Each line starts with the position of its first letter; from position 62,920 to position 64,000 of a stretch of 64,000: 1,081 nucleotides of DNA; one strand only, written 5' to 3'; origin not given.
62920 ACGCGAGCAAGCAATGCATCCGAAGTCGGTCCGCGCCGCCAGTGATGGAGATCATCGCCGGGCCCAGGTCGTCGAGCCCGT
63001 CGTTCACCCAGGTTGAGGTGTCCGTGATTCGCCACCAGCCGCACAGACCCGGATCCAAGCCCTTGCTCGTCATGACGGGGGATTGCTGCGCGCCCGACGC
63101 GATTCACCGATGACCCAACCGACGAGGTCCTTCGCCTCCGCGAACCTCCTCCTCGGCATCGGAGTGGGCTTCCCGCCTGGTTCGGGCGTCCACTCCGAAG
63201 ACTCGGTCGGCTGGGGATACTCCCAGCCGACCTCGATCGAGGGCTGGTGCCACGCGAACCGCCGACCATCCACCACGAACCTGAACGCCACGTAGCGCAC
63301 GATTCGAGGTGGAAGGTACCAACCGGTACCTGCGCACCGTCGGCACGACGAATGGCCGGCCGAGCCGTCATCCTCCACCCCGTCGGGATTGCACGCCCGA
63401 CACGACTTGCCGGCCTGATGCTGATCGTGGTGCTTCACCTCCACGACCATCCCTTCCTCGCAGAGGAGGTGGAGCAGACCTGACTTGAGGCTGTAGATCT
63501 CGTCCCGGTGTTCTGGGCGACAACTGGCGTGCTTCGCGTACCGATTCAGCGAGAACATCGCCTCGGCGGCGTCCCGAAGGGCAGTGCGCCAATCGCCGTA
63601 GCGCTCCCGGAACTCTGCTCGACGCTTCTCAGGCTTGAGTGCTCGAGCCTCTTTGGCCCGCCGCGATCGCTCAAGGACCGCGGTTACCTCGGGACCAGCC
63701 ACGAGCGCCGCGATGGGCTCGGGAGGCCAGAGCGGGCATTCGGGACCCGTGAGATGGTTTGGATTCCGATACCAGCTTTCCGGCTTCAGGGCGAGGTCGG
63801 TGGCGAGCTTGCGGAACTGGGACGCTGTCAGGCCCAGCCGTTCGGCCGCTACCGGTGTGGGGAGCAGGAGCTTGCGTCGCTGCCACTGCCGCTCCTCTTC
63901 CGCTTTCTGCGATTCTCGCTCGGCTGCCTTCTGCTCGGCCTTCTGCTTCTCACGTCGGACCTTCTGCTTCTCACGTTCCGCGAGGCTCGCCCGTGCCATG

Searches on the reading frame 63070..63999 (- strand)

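Call 19: search_protein_families(library=phrogs, proteins=[window:63070-63999:-], max_evalue=0.1)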
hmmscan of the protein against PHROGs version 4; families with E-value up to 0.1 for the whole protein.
window:63070-63999:- (309 aa): 3 families
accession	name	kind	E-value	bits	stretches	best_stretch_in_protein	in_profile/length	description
phrog_19532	-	DNA, RNA and nucleotide metabolism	0.043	14.3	1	188-227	255-294/301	DNA binding protein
phrog_15608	-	unknown function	0.045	14.9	1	192-231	98-133/143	-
phrog_6060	-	transcription regulation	0.089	13.7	0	193-227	9-48/61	anti-termination protein Q-like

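Call 20: search_protein_families(library=padloc, proteins=[window:63070-63999:-], max_evalue=0.1)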
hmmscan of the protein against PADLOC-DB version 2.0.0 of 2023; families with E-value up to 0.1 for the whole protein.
window:63070-63999:- (309 aa): 0 families

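Call 77: search_protein_families(library=pfam, proteins=[window:63070-63999:-], max_evalue=0.01)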
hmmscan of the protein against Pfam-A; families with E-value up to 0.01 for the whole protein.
window:63070-63999:- (309 aa): 0 families
